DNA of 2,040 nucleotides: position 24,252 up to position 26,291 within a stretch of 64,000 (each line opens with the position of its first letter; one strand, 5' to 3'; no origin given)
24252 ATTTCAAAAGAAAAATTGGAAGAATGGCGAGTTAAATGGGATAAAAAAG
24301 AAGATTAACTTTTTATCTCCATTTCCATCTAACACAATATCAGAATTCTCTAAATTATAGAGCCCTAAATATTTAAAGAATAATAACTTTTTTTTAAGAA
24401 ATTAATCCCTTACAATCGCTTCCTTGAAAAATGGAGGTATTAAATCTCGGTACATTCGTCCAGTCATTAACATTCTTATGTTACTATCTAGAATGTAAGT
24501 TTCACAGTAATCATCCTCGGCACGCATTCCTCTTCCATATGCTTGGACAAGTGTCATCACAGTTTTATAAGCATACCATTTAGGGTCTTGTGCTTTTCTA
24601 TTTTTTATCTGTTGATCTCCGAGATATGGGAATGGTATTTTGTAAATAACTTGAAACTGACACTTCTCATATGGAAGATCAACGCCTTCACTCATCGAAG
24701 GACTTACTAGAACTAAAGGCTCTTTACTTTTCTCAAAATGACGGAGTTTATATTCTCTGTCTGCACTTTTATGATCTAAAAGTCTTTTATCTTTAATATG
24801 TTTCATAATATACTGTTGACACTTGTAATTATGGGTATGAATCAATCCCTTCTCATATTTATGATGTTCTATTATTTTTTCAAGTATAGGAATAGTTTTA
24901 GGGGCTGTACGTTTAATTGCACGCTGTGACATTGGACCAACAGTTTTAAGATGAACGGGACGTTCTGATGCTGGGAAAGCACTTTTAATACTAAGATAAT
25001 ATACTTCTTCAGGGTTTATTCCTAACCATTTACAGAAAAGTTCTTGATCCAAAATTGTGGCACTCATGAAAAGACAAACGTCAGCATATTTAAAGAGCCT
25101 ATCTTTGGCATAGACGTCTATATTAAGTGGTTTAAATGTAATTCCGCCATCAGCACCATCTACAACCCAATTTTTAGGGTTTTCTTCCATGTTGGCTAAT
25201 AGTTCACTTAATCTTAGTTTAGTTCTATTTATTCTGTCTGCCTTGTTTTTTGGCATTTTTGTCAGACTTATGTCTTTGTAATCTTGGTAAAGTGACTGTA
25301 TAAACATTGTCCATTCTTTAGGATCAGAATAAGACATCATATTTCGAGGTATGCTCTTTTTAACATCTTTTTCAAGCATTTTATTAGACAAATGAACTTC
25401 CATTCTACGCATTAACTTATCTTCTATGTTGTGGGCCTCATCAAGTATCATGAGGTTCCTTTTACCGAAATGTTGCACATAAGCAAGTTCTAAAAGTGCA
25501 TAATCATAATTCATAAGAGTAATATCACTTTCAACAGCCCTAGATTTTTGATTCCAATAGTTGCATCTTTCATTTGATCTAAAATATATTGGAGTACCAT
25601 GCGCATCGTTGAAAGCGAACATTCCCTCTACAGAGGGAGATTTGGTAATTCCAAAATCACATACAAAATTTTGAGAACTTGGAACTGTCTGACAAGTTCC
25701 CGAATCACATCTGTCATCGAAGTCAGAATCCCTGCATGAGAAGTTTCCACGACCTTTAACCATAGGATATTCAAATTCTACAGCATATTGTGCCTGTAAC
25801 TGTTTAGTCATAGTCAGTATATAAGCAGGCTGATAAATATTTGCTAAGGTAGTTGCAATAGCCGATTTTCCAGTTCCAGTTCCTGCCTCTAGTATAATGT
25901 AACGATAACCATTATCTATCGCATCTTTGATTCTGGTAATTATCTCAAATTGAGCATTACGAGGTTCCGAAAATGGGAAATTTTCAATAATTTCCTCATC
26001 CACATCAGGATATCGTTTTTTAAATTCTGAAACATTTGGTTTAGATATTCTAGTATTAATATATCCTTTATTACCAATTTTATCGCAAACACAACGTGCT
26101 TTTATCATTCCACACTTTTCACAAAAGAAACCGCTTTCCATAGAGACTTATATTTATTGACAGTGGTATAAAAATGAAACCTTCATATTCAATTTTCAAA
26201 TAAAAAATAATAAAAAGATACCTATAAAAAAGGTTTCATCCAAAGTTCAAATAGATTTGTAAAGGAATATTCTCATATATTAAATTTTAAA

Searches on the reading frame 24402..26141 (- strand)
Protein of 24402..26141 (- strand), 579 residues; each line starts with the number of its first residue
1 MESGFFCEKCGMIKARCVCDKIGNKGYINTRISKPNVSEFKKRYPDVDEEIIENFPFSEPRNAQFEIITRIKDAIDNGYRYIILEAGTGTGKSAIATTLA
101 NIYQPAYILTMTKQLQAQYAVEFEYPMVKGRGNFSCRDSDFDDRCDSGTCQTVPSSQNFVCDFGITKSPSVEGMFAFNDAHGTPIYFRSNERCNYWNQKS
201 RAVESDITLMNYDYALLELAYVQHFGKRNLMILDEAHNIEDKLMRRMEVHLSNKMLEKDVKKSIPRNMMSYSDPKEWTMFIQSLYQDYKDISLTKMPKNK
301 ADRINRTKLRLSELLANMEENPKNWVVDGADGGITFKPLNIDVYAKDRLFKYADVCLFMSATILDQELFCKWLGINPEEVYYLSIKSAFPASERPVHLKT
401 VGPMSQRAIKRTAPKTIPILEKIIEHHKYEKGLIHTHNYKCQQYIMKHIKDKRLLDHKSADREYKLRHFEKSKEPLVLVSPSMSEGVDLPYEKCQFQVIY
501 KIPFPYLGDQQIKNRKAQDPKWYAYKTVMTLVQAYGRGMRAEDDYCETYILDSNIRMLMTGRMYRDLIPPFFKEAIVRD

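Call 63: search_protein_families(library=pfam, proteins=[window:24402-26141:-], max_evalue=0.001)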
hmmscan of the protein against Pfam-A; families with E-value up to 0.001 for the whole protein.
window:24402-26141:- (579 aa): 4 families
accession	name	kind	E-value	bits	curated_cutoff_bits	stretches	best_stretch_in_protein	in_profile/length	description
PF13307.12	Helicase_C_2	-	1.7e-19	71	25.3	1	428-557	9-156/170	Helicase C-terminal domain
PF04851.21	ResIII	-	3.2e-09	37.3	22.5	1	59-124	3-74/164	Type III restriction enzyme, res subunit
PF06733.21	DEAD_2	-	1e-07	32.2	21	1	186-255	99-171/172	DEAD_2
PF00270.35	DEAD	-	7.7e-05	22.9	26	0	198-257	88-146/167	DEAD/DEAH box helicase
